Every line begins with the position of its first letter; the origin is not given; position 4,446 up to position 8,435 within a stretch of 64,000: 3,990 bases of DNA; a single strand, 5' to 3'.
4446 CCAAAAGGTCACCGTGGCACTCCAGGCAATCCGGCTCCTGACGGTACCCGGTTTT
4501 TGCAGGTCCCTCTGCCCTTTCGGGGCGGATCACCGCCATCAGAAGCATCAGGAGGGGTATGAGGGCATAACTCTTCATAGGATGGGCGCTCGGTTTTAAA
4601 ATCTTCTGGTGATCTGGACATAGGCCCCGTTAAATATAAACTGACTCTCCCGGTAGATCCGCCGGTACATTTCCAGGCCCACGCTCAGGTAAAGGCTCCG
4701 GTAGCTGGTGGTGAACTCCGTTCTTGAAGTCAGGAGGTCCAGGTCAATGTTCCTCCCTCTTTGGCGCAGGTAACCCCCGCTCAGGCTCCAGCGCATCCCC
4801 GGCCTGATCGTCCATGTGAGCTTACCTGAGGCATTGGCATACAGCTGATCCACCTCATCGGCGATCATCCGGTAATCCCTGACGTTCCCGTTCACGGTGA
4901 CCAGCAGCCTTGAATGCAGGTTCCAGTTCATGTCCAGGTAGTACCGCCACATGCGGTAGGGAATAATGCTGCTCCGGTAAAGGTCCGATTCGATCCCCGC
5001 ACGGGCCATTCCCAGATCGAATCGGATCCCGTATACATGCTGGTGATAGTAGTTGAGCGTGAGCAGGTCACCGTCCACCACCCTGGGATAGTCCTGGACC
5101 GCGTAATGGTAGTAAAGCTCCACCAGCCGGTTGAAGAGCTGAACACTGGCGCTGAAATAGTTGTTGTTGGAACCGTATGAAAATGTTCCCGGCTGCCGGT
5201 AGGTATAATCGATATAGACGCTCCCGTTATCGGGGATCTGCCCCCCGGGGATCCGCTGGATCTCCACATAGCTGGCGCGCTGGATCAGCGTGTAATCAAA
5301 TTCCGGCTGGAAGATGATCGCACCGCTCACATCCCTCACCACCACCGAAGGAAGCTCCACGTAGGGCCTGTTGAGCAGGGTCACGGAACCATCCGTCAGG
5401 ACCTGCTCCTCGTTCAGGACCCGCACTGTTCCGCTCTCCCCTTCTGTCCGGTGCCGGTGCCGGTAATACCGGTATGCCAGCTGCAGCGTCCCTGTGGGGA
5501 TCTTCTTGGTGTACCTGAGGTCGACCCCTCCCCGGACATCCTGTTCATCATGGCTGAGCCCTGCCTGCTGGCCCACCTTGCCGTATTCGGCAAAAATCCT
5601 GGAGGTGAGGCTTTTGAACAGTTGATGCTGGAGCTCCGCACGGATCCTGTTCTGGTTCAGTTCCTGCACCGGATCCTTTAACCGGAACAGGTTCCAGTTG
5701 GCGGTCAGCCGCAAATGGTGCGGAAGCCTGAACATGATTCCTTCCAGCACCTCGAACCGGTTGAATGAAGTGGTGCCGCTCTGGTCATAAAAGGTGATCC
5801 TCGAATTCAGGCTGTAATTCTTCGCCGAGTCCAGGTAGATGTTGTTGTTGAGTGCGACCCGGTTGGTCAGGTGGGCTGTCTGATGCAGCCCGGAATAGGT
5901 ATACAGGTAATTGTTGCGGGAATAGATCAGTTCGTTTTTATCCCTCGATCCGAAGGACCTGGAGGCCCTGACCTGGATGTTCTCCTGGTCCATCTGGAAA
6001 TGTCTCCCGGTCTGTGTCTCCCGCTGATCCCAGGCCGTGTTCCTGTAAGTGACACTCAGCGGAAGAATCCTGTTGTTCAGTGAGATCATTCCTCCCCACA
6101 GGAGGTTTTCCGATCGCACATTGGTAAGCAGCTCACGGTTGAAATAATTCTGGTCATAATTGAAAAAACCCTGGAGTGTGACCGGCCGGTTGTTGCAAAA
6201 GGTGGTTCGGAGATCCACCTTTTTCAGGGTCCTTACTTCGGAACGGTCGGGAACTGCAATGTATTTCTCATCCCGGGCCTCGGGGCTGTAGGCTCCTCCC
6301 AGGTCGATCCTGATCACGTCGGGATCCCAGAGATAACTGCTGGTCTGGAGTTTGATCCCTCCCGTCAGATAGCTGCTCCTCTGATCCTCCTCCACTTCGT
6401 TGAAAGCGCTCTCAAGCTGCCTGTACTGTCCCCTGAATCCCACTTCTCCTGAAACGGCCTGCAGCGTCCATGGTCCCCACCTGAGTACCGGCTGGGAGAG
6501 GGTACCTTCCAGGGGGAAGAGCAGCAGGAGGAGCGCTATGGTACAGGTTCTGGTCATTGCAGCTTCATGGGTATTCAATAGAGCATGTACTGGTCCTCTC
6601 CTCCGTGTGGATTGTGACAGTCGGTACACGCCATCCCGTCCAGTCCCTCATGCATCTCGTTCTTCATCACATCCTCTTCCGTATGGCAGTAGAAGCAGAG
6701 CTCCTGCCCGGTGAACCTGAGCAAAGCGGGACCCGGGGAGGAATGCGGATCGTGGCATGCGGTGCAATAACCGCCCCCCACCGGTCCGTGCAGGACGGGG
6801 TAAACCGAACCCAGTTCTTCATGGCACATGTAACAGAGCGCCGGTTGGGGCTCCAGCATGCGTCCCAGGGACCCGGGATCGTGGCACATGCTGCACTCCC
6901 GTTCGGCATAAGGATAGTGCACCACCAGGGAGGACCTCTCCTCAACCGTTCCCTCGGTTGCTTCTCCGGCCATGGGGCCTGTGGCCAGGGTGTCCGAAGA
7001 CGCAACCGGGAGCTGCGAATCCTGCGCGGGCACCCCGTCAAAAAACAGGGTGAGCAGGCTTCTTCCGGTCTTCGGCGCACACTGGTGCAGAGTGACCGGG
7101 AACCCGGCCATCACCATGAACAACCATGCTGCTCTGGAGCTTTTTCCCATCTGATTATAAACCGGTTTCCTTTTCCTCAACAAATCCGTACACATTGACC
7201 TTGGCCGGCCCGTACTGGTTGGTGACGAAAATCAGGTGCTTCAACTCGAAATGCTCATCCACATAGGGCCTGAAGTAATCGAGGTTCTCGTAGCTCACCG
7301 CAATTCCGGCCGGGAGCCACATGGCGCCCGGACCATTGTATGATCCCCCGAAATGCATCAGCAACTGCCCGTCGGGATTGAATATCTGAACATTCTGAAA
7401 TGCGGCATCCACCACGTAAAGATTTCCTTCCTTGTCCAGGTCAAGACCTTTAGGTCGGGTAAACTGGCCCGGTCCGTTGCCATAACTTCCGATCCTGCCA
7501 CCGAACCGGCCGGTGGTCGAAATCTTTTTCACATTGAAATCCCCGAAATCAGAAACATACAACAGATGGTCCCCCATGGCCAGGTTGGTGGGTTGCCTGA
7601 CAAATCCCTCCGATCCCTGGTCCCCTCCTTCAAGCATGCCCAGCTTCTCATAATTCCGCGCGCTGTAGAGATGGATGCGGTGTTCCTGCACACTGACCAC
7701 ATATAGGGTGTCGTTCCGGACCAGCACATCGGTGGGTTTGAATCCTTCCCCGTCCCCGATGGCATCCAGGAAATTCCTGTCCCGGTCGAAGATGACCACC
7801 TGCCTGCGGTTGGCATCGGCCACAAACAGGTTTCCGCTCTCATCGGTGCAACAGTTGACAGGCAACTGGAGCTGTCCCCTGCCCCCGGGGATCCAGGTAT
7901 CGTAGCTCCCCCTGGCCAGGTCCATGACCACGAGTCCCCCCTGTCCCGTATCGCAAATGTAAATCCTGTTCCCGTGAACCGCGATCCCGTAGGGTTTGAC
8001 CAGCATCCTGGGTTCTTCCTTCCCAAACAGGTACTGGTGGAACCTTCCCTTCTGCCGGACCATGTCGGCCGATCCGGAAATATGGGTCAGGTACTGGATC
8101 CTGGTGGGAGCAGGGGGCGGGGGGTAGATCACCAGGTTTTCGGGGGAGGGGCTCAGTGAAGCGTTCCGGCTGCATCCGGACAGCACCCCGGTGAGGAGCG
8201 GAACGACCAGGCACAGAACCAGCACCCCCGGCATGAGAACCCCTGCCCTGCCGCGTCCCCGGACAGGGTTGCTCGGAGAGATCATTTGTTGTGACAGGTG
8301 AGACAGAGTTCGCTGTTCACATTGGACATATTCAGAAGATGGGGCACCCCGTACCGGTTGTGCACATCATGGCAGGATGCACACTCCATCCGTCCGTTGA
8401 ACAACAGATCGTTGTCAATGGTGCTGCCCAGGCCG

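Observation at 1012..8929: Seven-gene multihaem-cytochrome / NHL-propeller / beta-barrel operon: candidate outer-membrane electron conduit of unusual composition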

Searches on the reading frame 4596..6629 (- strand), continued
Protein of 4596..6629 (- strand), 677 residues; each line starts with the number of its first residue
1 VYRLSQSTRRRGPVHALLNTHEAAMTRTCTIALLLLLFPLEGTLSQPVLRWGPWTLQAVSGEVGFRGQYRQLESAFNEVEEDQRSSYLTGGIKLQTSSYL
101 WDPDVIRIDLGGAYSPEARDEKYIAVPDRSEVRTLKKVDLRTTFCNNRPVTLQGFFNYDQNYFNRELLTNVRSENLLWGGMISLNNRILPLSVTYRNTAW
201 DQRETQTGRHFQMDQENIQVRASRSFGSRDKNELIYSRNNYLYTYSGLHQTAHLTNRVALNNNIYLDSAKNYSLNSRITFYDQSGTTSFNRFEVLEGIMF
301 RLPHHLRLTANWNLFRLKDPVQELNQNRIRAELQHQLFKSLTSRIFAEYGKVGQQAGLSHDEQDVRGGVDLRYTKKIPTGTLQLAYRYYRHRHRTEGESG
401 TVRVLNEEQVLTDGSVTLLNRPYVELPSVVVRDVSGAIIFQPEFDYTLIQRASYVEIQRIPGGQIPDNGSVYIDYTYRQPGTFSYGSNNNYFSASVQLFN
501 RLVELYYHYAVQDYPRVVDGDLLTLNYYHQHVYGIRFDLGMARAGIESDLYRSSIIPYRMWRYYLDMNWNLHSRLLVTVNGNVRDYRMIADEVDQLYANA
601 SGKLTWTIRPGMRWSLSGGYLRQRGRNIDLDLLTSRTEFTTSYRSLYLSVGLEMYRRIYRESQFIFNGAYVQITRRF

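Call 79: search_protein_families(library=pfam, proteins=[L044:13134-13838:-, L044:14001-14738:-, L044:14890-18063:+, L059:14021-17188:+, L030:14557-15264:+, L021:6424-6915:+], max_evalue=0.001)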
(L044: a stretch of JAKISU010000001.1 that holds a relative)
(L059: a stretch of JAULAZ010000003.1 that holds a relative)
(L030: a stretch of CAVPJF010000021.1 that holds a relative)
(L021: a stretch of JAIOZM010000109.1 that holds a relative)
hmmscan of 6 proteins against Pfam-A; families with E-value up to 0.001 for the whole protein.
L044:13134-13838:- (234 aa): 0 families

L044:14001-14738:- (245 aa): 0 families

L044:14890-18063:+ (1057 aa): 2 families
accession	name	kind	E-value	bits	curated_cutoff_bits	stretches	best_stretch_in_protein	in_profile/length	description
PF01578.25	Cytochrom_C_asm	-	1.1e-36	126.9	29.9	1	815-1015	1-208/212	Cytochrome C assembly protein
PF05140.19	ResB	-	8.3e-20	71.5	24.6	2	345-418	199-272/486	ResB-like family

L059:14021-17188:+ (1055 aa): 2 families
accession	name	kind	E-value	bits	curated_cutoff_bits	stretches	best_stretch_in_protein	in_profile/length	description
PF01578.25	Cytochrom_C_asm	-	2.4e-36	125.8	29.9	1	804-1004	1-208/212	Cytochrome C assembly protein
PF05140.19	ResB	-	2.7e-21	76.4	24.6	2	333-415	187-270/486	ResB-like family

L030:14557-15264:+ (235 aa): 0 families

L021:6424-6915:+ (163 aa): 5 families
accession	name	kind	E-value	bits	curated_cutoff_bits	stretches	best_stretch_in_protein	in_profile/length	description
PF13435.11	Cytochrome_C554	-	6.6e-13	49.9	20.8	1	31-101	1-84/84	Cytochrome c554 and c-prime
PF14522.11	Cytochrome_C7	-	3.7e-09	36.7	24.8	2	66-136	12-67/67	Cytochrome c7 and related cytochrome c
PF22113.1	Mtrc-MtrF_II-IV_dom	-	1.1e-07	31.9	30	1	29-106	81-169/176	Outer membrane cytochrome MtrC/MtrF-like, domains II/IV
PF14537.11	Cytochrom_c3_2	-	7.3e-06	26.8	25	0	66-138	5-67/79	Cytochrome c3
PF03264.19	Cytochrom_NNT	-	5.1e-05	23.5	24.1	0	21-80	117-170/174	NapC/NirT cytochrome c family, N-terminal region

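Call 95: find_encoding_contigs(protein=P0001, flank=3000, max_places=4)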
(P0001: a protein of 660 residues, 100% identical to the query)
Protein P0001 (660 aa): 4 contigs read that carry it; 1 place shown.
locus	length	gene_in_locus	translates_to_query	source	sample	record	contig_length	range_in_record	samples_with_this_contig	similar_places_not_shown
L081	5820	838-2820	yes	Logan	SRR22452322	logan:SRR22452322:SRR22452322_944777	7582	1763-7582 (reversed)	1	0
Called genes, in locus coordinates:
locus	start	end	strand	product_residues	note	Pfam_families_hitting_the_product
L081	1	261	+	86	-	?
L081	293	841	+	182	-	PF09699:Paired_CXXCH_1 (weak), PF14537:Cytochrom_c3_2 (faint), PF09699:Paired_CXXCH_1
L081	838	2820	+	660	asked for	-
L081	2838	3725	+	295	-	PF22678:Cytochrom_c_NrfB-like (faint), PF14522:Cytochrome_C7 (faint), PF14537:Cytochrom_c3_2 (faint), PF09699:Paired_CXXCH_1 (weak), PF22113:Mtrc-MtrF_II-IV_dom (weak), PF09699:Paired_CXXCH_1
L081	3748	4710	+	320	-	PF24684:Vgb_lyase, PF08450:SGL (faint), PF17170:DUF5128 (weak), PF01436:NHL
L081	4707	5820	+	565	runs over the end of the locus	PF22113:Mtrc-MtrF_II-IV_dom (faint), PF14522:Cytochrome_C7 (faint), PF14537:Cytochrom_c3_2 (faint), PF09699:Paired_CXXCH_1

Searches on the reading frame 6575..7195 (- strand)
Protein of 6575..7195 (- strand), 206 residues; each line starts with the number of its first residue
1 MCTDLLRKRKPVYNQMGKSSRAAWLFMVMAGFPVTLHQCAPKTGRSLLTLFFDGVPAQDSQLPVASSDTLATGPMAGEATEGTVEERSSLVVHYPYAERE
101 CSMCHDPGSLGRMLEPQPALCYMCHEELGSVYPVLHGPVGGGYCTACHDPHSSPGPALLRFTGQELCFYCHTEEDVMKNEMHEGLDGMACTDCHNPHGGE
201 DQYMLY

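Call 4: search_protein_families(library=pfam, proteins=[window:6575-7195:-], max_evalue=0.1)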
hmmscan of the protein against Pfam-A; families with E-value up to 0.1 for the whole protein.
window:6575-7195:- (206 aa): 6 families
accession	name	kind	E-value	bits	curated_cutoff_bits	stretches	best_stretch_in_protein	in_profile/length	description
PF09699.15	Paired_CXXCH_1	-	3.4e-28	97.5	20.6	3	136-174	1-39/41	Doubled CXXCH motif (Paired_CXXCH_1)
PF14537.11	Cytochrom_c3_2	-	4.1e-06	27.6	25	2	98-172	6-79/79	Cytochrome c3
PF02085.21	Cytochrom_CIII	-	0.00022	21.9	22.9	0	91-194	23-101/101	Class III cytochrome C family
PF22113.1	Mtrc-MtrF_II-IV_dom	-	0.00024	21.1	30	1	164-200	6-41/176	Outer membrane cytochrome MtrC/MtrF-like, domains II/IV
PF14522.11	Cytochrome_C7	-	0.00059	20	24.8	0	142-195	14-67/67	Cytochrome c7 and related cytochrome c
PF22678.1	Cytochrom_c_NrfB-like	-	0.072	14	27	1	165-202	34-73/89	Cytochrome c-type protein NrfB-like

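Call 5: search_protein_families(library=ncbifam, proteins=[window:6575-7195:-], max_evalue=0.01)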
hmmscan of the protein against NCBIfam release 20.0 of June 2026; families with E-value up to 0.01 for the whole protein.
window:6575-7195:- (206 aa): 6 families
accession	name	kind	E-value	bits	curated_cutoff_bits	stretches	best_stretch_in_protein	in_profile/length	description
TIGR01905.1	paired_CXXCH_1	subfamily_domain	1.3e-25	89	25.2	3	136-173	1-38/41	doubled CXXCH domain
TIGR03508.1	decahem_SO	subfamily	3.5e-17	62.7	192.2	2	99-179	144-227/258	DmsE family decaheme c-type cytochrome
NF041028.1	decahem_GSU2203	exception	2.5e-13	49.9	325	2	144-202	128-189/317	GSU2203 family decaheme c-type cytochrome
NF047727.1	4hemeCytCCctA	equivalog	2.1e-06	27.8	180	1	91-152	30-91/109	tetraheme c-type cytochrome CctA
TIGR03507.1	decahem_SO1788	subfamily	8.3e-05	21.2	209.3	0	86-152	231-306/672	OmcA/MtrC family decaheme c-type cytochrome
TIGR03153.1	cytochr_NrfH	equivalog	0.008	16.2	134.2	1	164-202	28-67/138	cytochrome c nitrite reductase small subunit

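Call 72: search_solved_structures(query=window:6575-7195:-, max_evalue=0.01)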
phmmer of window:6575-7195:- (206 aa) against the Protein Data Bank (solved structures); distinct sequences matched with E-value up to 0.01: 4.
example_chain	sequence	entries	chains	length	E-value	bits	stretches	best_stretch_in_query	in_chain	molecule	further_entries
6r2q_A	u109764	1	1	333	5e-16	62.2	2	114-199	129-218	Cystathionine beta-synthase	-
6v0a_A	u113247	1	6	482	0.00013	24.8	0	160-197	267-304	Nitrite reductase (cytochrome; ammonia-forming)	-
28pb_A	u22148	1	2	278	0.00025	23.9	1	100-195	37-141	Cytochrome c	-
8bcx_A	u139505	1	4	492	0.00052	22.9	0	158-197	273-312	Nitrite reductase (cytochrome; ammonia-forming)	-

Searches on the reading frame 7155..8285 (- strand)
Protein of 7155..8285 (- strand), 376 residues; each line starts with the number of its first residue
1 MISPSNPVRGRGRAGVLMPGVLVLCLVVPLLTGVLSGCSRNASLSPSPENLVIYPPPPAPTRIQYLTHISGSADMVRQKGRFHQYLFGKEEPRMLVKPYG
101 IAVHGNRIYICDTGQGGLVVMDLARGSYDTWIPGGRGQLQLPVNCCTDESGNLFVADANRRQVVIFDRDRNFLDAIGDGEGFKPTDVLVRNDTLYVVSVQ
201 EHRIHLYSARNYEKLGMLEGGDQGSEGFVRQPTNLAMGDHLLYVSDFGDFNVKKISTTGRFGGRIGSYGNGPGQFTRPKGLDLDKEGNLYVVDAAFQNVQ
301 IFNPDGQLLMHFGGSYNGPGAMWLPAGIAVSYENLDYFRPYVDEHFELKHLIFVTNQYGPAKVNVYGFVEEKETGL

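Call 4: search_protein_families(library=pfam, proteins=[window:7155-8285:-], max_evalue=0.1)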
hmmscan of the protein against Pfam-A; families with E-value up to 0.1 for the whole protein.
window:7155-8285:- (376 aa): 5 families
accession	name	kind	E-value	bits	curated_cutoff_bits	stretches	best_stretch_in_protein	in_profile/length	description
PF17170.10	DUF5128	-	2.9e-12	46.9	22.9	2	230-306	44-121/321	6-bladed beta-propeller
PF01436.27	NHL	-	1.1e-10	41.4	20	1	275-302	1-28/28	NHL repeat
PF08450.18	SGL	-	0.00026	21.1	26.3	0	105-199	145-245/246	SMP-30/Gluconolactonase/LRE-like region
PF06739.17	SBBP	-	0.015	15.7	20.5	0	271-292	8-29/38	Beta-propeller repeat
PF25021.1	TEN_NHL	-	0.037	13.4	27.1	0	275-295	141-161/357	Teneurin NHL domain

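Call 5: search_protein_families(library=ncbifam, proteins=[window:7155-8285:-], max_evalue=0.01)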
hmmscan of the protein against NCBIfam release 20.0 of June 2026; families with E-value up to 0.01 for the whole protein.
window:7155-8285:- (376 aa): 4 families
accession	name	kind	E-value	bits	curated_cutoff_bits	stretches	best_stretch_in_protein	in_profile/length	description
NF035926.1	scyF_NHL_VPEP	equivalog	3.2e-24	85.8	350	2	191-332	113-256/376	scytonemin biosynthesis PEP-CTERM protein ScyF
NF033206.1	ScyE_fam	subfamily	7.8e-06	25.6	80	0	232-309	208-286/333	ScyD/ScyE family protein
NF053768.1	CIS12_fam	equivalog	0.0002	20.2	860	1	65-234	58-224/715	CIS12 family contractile injection system protein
NF047780.1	LIC12708_fam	subfamily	0.00037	19.5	150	0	253-310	159-218/391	LIC_12708 family protein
